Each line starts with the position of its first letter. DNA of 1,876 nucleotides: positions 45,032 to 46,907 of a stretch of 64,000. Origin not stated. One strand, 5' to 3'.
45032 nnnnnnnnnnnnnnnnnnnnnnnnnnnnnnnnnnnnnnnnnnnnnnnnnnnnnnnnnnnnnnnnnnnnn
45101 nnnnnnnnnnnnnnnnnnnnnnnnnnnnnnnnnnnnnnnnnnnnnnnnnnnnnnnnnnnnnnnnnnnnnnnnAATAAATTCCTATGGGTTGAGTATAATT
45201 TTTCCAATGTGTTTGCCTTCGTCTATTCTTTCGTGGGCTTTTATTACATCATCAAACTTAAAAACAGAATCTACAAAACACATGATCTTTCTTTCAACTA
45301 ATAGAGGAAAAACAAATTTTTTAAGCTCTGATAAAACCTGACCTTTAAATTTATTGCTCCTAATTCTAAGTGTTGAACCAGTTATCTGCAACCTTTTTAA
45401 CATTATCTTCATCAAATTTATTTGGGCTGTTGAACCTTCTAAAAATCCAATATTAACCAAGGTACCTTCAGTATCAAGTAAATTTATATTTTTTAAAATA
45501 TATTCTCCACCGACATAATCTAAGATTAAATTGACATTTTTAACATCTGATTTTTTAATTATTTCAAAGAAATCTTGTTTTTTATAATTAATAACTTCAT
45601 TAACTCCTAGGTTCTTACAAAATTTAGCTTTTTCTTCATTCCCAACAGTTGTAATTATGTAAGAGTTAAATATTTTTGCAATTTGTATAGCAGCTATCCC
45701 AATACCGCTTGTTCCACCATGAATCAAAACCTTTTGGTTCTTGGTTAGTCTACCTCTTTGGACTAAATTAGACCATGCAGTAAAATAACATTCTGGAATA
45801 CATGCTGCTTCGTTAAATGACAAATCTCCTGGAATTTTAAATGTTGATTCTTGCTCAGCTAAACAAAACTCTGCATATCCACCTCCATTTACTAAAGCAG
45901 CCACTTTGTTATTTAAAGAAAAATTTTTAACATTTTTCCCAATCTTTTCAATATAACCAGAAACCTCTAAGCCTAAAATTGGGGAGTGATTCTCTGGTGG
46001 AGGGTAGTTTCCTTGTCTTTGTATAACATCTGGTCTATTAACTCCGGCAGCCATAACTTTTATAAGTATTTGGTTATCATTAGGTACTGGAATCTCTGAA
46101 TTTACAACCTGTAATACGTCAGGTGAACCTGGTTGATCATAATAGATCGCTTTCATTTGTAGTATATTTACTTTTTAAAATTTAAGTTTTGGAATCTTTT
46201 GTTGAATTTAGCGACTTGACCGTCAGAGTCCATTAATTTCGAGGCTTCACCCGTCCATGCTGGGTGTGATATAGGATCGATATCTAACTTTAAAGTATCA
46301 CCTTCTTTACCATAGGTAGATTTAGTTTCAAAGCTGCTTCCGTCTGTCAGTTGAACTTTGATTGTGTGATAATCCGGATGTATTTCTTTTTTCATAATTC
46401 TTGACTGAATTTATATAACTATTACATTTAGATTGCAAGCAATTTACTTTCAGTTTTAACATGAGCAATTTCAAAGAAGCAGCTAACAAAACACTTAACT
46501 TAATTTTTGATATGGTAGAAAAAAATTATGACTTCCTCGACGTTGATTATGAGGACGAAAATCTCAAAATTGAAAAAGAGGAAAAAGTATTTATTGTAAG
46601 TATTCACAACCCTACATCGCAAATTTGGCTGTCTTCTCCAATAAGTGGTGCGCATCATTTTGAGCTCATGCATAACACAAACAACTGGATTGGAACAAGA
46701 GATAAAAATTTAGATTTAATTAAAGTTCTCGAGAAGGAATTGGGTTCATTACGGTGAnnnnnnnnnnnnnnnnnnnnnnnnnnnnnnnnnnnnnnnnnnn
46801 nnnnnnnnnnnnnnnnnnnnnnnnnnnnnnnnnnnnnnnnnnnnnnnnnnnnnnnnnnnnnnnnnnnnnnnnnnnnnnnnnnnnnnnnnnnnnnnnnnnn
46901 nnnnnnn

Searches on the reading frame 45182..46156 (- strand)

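Call 12: search_protein_families(library=ncbifam, proteins=[window:45182-46156:-], max_evalue=0.00001)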
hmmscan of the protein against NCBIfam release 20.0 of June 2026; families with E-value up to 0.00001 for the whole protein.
window:45182-46156:- (324 aa): 24 families
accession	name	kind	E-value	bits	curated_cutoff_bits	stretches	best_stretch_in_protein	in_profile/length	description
TIGR02824.1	quinone_pig3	subfamily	5.3e-125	416.7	296.8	1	1-323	1-324/325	putative NAD(P)H quinone oxidoreductase, PIG3 family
NF010344.0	PRK13771.1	subfamily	1.2e-37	129.7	349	2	92-323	116-332/334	putative alcohol dehydrogenase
NF008024.0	PRK10754.1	subfamily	1.3e-35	123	348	1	2-322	3-325/327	NADPH:quinone reductase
NF041183.1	Pks2_ls1_myc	equivalog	2.8e-35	120.7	2400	1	8-323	1413-1728/2086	sulfolipid-1 biosynthesis phthioceranic/hydroxyphthioceranic acid synthase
NF041172.1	AcrlCoa_red_Thmprot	equivalog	4.8e-33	114.5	500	2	92-323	116-333/334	acryloyl-CoA reductase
TIGR02817.1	adh_fam_1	subfamily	1e-28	100.7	284.05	1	3-323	2-334/336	zinc-binding alcohol dehydrogenase family protein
TIGR01751.1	crot-CoA-red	equivalog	1.1e-27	96.8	378.55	1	90-203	138-253/398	crotonyl-CoA carboxylase/reductase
TIGR02823.1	oxido_YhdH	subfamily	6.1e-22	77.9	297.25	1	26-322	25-322/324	acrylyl-CoA reductase family protein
NF007489.0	PRK10083.1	equivalog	1.2e-20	73.8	376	1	90-322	113-335/339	Zn-dependent oxidoreductase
NF006940.0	PRK09422.1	equivalog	2.6e-18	66.1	344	1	89-320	112-331/338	alcohol dehydrogenase AdhP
TIGR03989.1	Rxyl_3153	subfamily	1.5e-17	63.9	440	1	83-321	130-368/370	NDMA-dependent alcohol dehydrogenase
NF003808.0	PRK05396.1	equivalog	1.5e-17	63.5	380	1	91-323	118-339/341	L-threonine 3-dehydrogenase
TIGR00692.1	tdh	equivalog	9.6e-17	61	458.35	1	91-322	116-338/340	L-threonine 3-dehydrogenase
NF007642.0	PRK10309.1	equivalog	8.2e-14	51.6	550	1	91-322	114-344/347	galactitol-1-phosphate 5-dehydrogenase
TIGR03451.1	mycoS_dep_FDH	equivalog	9.3e-14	51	512.9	1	91-317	128-352/358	S-(hydroxymethyl)mycothiol dehydrogenase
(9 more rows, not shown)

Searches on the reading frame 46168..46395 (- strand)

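Call 12: search_protein_families(library=ncbifam, proteins=[window:46168-46395:-], max_evalue=0.00001)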
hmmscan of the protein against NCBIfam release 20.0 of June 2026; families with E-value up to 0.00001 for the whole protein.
window:46168-46395:- (75 aa): 4 families
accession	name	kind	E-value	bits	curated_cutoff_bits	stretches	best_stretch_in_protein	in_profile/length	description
NF001809.0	PRK00528.1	equivalog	1.8e-31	108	70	1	1-74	1-74/75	50S ribosomal protein L31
TIGR00105.1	L31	equivalog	5.5e-31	106.5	38.35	1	1-70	1-67/68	50S ribosomal protein L31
NF000612.0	PRK00019.1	equivalog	1.1e-15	57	70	1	1-71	1-68/72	50S ribosomal protein L31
NF002462.1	PRK01678.1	exception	1.3e-13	50.8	86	1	1-69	1-79/80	type B 50S ribosomal protein L31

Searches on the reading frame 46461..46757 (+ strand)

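Call 12: search_protein_families(library=ncbifam, proteins=[window:46461-46757:+], max_evalue=0.00001)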
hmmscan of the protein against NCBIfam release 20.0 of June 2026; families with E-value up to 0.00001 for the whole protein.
window:46461-46757:+ (98 aa): 2 families
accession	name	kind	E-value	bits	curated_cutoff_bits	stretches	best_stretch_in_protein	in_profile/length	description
TIGR03422.1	mito_frataxin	exception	7.3e-15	55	94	1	4-95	2-99/100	frataxin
TIGR03421.1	FeS_CyaY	equivalog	1.1e-12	47.8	53.25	1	2-94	3-94/104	iron donor protein CyaY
